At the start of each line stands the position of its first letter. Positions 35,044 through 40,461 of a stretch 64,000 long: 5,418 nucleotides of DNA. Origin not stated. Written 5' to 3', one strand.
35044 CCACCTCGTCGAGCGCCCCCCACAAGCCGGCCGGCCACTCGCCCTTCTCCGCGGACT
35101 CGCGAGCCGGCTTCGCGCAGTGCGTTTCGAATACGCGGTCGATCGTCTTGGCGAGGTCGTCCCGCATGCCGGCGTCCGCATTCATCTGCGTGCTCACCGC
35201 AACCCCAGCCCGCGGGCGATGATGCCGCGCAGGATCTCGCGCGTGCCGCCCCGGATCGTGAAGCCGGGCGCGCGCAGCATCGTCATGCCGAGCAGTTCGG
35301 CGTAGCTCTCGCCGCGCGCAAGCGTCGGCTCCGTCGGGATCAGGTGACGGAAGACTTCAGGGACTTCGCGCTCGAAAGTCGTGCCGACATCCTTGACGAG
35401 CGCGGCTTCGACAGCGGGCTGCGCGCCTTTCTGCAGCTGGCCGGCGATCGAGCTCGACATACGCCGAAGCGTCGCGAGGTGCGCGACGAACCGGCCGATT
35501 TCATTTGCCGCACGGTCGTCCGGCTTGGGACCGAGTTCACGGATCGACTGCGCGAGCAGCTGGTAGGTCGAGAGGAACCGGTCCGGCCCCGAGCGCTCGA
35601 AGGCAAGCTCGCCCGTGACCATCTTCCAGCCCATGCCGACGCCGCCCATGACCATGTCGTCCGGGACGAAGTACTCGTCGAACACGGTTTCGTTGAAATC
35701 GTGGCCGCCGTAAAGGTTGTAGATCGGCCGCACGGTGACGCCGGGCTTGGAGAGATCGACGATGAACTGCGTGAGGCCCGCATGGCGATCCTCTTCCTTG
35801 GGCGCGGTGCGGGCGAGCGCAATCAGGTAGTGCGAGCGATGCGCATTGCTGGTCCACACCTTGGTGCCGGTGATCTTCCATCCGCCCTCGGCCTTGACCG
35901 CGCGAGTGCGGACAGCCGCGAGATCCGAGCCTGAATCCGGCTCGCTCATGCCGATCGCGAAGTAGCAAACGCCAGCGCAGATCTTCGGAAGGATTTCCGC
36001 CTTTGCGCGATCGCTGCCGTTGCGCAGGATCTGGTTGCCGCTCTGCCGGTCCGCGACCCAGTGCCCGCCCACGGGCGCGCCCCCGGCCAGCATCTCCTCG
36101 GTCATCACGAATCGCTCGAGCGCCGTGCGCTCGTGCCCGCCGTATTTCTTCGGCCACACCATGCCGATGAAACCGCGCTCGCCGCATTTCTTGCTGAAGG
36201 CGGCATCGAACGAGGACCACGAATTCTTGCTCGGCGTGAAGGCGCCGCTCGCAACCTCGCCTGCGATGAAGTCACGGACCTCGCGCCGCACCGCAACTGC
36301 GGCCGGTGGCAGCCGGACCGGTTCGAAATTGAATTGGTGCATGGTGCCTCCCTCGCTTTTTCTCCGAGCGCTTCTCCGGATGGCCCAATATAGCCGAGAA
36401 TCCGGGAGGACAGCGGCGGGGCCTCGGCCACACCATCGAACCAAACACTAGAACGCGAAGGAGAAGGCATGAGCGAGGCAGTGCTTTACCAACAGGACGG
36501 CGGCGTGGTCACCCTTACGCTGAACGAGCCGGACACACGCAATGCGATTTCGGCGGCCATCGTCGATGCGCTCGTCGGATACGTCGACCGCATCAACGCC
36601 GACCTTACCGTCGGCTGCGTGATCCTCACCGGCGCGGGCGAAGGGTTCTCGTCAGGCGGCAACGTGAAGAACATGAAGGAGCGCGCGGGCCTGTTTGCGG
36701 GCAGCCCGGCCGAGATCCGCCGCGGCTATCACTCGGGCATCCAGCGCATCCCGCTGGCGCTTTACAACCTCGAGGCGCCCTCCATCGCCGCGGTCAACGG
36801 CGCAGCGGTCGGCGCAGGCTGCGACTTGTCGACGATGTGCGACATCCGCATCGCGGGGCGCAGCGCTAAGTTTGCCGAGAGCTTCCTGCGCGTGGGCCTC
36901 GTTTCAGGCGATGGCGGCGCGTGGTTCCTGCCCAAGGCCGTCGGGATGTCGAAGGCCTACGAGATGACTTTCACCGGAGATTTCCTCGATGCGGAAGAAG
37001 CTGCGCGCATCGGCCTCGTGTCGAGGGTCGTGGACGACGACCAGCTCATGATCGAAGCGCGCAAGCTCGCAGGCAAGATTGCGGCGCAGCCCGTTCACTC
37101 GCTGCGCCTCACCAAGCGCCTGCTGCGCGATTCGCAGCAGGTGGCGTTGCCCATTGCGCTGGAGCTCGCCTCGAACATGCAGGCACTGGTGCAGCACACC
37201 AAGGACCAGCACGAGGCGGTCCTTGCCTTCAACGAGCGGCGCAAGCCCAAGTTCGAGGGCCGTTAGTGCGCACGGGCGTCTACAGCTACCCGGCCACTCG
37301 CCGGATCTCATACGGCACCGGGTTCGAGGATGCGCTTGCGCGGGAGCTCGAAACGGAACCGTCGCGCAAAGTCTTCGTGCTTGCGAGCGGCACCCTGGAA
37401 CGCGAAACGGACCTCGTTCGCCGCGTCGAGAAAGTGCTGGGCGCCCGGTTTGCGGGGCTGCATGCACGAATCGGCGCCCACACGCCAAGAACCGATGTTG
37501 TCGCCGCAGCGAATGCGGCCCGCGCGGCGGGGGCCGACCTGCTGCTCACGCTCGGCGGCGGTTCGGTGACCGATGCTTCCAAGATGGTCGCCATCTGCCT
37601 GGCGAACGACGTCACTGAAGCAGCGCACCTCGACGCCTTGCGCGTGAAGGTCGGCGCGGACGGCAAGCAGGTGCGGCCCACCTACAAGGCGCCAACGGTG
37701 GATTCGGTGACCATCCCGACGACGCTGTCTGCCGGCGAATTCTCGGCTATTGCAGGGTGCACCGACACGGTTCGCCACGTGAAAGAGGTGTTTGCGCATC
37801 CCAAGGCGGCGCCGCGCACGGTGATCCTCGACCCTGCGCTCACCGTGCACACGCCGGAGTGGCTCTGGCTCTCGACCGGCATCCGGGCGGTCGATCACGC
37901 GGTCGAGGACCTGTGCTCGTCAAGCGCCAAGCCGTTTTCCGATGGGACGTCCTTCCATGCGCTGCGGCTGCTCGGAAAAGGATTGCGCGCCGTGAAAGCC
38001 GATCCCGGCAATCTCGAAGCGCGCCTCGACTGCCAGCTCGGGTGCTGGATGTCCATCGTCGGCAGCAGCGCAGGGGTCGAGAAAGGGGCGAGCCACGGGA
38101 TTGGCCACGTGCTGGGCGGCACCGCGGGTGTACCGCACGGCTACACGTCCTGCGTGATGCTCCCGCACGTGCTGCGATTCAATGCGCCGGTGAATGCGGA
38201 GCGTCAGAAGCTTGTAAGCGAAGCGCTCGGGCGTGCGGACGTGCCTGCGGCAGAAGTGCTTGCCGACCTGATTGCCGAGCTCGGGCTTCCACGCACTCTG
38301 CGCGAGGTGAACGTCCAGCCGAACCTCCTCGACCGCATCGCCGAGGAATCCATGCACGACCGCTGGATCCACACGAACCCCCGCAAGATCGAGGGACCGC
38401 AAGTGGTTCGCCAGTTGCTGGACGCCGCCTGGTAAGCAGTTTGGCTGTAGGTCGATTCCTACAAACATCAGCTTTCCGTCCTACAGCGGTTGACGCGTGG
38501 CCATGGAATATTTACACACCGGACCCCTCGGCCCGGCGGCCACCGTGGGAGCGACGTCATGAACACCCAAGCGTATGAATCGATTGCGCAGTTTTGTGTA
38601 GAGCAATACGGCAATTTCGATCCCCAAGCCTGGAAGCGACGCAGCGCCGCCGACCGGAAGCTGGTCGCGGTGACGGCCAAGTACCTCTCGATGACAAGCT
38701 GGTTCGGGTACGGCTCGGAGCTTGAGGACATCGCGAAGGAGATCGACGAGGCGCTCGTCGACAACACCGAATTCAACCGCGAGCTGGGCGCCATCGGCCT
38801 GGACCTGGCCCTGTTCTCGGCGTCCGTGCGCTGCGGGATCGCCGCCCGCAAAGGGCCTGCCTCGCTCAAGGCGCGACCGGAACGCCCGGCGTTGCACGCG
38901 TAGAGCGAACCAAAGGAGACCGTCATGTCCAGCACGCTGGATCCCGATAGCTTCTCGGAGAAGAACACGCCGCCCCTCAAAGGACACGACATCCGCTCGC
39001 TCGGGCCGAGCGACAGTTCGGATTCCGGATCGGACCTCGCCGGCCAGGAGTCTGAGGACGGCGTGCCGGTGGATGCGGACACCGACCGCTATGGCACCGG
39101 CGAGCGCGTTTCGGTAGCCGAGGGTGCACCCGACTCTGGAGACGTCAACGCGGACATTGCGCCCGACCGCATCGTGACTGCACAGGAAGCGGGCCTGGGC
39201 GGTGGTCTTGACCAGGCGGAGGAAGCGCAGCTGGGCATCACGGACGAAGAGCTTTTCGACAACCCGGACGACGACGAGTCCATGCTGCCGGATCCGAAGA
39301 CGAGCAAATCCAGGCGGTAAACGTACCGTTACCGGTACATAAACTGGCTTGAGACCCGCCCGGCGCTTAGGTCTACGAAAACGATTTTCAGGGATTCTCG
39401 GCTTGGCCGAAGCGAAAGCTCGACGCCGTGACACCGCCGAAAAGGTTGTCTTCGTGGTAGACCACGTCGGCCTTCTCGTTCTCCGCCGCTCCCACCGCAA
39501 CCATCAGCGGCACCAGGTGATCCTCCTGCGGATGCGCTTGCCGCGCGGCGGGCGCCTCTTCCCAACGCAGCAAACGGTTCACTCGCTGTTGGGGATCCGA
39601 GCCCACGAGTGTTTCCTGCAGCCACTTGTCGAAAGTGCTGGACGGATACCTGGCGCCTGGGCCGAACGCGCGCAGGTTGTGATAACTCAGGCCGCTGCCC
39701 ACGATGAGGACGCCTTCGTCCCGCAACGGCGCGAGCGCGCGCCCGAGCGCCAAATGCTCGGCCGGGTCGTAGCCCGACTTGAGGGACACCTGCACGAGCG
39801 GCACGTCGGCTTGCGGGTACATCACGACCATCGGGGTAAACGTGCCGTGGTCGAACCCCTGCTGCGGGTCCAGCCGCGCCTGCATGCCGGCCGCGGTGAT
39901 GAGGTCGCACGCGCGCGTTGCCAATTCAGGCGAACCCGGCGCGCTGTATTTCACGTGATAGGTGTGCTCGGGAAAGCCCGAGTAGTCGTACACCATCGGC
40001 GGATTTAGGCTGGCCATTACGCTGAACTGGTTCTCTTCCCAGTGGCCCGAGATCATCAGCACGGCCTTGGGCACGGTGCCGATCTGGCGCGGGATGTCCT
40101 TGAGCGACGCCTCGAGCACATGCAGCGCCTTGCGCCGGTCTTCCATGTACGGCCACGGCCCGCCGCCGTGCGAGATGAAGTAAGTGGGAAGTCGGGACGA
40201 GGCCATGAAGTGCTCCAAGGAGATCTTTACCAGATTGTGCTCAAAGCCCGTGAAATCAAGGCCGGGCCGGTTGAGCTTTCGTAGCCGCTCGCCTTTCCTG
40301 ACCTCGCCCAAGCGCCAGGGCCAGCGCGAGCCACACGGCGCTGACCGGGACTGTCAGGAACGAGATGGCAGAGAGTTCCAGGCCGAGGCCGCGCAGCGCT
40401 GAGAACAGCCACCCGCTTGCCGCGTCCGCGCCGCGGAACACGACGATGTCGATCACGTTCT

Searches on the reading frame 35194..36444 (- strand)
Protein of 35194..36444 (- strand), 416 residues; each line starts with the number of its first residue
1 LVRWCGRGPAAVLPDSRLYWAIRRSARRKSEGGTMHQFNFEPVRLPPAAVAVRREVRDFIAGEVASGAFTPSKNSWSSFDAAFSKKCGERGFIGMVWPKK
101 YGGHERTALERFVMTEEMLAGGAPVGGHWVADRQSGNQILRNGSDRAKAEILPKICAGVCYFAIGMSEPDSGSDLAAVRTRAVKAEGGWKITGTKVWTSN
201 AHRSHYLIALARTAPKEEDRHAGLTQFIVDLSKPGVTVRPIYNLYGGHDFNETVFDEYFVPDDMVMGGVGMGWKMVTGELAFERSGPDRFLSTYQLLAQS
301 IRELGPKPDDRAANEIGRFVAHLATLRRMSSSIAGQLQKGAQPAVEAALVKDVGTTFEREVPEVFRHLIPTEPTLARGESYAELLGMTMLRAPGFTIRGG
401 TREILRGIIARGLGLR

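Call 41: search_protein_families(library=pfam, proteins=[window:35194-36444:-], max_evalue=0.00001)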
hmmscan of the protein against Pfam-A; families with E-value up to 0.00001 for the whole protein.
window:35194-36444:- (416 aa): 2 families
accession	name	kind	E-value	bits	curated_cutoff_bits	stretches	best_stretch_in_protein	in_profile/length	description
PF02770.24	Acyl-CoA_dh_M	-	2.2e-21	76.3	33.3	1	163-256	1-95/97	Acyl-CoA dehydrogenase, middle domain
PF02771.21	Acyl-CoA_dh_N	-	3.1e-18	66.6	22.9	1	50-158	5-112/113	Acyl-CoA dehydrogenase, N-terminal domain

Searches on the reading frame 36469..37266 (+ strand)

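Call 41: search_protein_families(library=pfam, proteins=[window:36469-37266:+], max_evalue=0.00001)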
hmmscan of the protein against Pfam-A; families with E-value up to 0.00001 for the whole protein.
window:36469-37266:+ (265 aa): 2 families
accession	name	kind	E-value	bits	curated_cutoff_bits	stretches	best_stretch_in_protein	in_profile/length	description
PF00378.25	ECH_1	-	1.7e-58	198.4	27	1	10-264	3-250/251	Enoyl-CoA hydratase/isomerase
PF16113.10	ECH_2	-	1.1e-24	88.1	27.2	1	15-249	3-232/335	Enoyl-CoA hydratase/isomerase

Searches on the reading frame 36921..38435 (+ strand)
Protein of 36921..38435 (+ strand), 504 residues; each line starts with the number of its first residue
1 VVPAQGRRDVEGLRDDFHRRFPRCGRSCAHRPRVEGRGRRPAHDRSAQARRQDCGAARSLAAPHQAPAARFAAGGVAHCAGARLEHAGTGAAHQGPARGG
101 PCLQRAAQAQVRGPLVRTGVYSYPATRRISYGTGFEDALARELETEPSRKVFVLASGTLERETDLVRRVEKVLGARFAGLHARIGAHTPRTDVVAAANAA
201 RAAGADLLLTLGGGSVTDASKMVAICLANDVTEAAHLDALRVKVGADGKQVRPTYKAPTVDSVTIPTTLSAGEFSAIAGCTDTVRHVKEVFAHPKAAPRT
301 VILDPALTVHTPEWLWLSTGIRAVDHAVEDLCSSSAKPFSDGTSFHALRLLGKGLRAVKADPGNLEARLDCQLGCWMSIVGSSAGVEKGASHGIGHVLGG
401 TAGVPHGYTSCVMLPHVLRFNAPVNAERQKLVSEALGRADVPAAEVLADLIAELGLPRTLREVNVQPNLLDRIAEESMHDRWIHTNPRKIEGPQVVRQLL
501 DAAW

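Call 41: search_protein_families(library=pfam, proteins=[window:36921-38435:+], max_evalue=0.00001)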
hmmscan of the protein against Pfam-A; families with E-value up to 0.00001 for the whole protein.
window:36921-38435:+ (504 aa): 2 families
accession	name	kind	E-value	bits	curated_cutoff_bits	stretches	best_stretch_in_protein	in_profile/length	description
PF25137.1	ADH_Fe_C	-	4.4e-33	115.1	27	1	318-502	3-192/194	Fe-containing alcohol dehydrogenase family, C-terminal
PF00465.25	Fe-ADH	-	1.5e-25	90.2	31.3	1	127-305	2-168/168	Iron-containing alcohol dehydrogenase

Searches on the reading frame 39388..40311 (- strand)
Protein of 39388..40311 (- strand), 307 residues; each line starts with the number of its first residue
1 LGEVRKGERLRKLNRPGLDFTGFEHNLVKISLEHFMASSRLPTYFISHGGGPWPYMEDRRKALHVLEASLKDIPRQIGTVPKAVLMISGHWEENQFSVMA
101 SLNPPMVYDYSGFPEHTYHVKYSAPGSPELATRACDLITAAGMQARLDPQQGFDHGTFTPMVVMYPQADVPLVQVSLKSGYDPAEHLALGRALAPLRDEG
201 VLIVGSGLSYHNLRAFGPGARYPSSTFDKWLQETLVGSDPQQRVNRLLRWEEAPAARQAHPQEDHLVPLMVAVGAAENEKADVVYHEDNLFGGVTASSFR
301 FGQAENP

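Call 41: search_protein_families(library=pfam, proteins=[window:39388-40311:-], max_evalue=0.00001)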
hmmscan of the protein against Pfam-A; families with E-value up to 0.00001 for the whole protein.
window:39388-40311:- (307 aa): 1 family
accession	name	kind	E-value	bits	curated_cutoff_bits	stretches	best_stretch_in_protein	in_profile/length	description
PF02900.23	LigB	-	2.5e-33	115.7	26.3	1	59-286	24-254/269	Catalytic LigB subunit of aromatic ring-opening dioxygenase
